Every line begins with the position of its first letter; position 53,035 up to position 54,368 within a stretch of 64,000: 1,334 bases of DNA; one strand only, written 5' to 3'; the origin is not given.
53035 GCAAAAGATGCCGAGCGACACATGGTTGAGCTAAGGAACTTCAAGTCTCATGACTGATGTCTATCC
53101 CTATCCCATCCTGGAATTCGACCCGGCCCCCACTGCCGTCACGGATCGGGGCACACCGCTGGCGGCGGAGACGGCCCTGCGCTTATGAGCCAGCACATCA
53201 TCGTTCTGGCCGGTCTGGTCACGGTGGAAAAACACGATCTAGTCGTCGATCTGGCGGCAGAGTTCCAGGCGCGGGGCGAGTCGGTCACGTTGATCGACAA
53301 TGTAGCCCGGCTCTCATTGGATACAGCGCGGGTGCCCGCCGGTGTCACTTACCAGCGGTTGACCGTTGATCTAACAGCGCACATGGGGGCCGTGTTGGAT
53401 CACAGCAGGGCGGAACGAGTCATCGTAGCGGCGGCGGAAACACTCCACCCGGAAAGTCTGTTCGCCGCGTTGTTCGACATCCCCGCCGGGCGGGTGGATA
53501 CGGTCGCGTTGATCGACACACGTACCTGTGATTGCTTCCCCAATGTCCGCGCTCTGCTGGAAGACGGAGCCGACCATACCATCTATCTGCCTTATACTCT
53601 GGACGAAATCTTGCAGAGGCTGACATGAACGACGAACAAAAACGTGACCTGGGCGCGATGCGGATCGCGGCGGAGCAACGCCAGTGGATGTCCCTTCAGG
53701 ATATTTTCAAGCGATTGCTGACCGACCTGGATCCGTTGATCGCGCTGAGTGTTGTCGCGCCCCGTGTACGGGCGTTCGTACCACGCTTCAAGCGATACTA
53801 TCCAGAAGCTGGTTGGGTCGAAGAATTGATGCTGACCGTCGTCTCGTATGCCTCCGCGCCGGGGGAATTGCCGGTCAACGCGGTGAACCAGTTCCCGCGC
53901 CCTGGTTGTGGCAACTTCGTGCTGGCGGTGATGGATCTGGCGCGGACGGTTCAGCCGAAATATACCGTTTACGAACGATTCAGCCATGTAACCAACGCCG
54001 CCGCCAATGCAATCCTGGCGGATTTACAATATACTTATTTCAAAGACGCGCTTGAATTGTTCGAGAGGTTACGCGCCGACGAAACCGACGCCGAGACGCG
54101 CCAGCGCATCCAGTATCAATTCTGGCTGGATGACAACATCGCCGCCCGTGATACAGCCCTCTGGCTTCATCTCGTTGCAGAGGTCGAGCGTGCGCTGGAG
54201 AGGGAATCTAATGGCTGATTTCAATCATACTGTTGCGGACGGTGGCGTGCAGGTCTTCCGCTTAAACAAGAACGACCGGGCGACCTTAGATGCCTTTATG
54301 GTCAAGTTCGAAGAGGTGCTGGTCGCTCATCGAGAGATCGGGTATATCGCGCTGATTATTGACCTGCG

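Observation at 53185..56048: Four-gene translationally coupled operon of unknowns ending in a secreted NHL beta-propeller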

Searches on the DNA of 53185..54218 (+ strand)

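Call 31: search_rna_families(sources=[L006, L007, L008, L010, L011, L012, L014, L015, L016, L017], threshold=gathering)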
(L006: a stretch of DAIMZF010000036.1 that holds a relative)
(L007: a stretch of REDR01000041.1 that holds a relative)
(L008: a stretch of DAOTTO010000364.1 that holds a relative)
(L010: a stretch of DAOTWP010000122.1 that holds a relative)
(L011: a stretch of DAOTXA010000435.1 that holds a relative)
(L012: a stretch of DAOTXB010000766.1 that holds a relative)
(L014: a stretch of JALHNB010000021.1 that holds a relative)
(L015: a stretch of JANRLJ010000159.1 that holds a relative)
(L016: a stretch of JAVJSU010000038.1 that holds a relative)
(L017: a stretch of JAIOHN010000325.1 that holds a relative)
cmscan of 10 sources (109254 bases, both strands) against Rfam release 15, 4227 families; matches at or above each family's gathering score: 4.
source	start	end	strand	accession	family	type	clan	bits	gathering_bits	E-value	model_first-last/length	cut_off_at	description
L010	3160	3266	+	RF00162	SAM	Cis-reg; riboswitch;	CL00012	90.2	44.4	6e-20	1-108/108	no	SAM riboswitch aptamer (S box leader)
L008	2722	2825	+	RF00162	SAM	Cis-reg; riboswitch;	CL00012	88.2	44.4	2.3e-19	1-108/108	no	SAM riboswitch aptamer (S box leader)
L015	6953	7056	+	RF00162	SAM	Cis-reg; riboswitch;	CL00012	86.2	44.4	8.7e-19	1-108/108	no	SAM riboswitch aptamer (S box leader)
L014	5663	5766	+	RF00162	SAM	Cis-reg; riboswitch;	CL00012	85.1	44.4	1.8e-18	1-108/108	no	SAM riboswitch aptamer (S box leader)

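Call 32: search_rna_families(sources=[L020, L021, L022, L024, L025, L026, L027, L028, L029, L030, L031], threshold=gathering)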
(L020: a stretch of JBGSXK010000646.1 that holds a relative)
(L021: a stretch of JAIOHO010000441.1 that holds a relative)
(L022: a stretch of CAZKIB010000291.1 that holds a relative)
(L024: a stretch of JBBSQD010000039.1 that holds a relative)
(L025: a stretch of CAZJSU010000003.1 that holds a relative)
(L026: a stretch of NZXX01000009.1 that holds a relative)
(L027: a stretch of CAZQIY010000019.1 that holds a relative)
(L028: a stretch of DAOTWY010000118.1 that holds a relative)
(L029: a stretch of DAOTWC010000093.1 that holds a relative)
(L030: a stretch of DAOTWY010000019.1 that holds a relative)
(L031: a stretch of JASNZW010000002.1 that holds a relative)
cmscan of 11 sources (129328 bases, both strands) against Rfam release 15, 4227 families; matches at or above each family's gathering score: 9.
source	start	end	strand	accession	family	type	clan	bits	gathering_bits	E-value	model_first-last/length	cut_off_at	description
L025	6562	6665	+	RF00162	SAM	Cis-reg; riboswitch;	CL00012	90.5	44.4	5.6e-20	1-108/108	no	SAM riboswitch aptamer (S box leader)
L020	3432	3535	+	RF00162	SAM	Cis-reg; riboswitch;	CL00012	87.7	44.4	3.8e-19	1-108/108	no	SAM riboswitch aptamer (S box leader)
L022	770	871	+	RF00162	SAM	Cis-reg; riboswitch;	CL00012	86.1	44.4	1.1e-18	1-108/108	no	SAM riboswitch aptamer (S box leader)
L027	6537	6638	+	RF00162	SAM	Cis-reg; riboswitch;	CL00012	86.1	44.4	1.1e-18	1-108/108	no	SAM riboswitch aptamer (S box leader)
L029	3207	3310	+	RF00162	SAM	Cis-reg; riboswitch;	CL00012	85.2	44.4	2e-18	1-108/108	no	SAM riboswitch aptamer (S box leader)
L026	7017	7118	+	RF00162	SAM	Cis-reg; riboswitch;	CL00012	82.3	44.4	1.4e-17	1-108/108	no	SAM riboswitch aptamer (S box leader)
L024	6577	6677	+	RF00162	SAM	Cis-reg; riboswitch;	CL00012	80.1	44.4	6.2e-17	1-108/108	no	SAM riboswitch aptamer (S box leader)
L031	3031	3135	+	RF00162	SAM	Cis-reg; riboswitch;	CL00012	78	44.4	2.6e-16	1-108/108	no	SAM riboswitch aptamer (S box leader)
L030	1429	1533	+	RF00162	SAM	Cis-reg; riboswitch;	CL00012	75.1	44.4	1.8e-15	1-108/108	no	SAM riboswitch aptamer (S box leader)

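Call 69: search_rna_families(sources=[L032, L034, L035, L036], threshold=gathering)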
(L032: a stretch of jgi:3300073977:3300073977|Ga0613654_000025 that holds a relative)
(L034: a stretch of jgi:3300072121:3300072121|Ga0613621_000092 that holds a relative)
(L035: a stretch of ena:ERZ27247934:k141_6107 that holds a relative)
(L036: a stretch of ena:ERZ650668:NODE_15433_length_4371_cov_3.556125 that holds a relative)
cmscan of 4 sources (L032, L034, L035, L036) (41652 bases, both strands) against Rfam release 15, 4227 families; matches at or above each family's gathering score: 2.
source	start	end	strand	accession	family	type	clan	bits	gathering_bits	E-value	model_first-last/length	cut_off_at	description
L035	3941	4046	+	RF00162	SAM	Cis-reg; riboswitch;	CL00012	66.6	44.4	1.7e-13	1-108/108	no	SAM riboswitch aptamer (S box leader)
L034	10671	10749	-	RF00005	tRNA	Gene; tRNA;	CL00001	56.3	29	1.2e-09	1-71/71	no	tRNA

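Call 72: search_rna_families(source=L037, threshold=gathering)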
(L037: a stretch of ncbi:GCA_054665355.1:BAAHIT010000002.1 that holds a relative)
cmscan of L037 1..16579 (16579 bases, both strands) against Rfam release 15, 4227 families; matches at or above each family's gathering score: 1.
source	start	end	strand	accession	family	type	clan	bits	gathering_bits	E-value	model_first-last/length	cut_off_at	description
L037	6535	6638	+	RF00162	SAM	Cis-reg; riboswitch;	CL00012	75.4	44.4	1.8e-16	1-108/108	no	SAM riboswitch aptamer (S box leader)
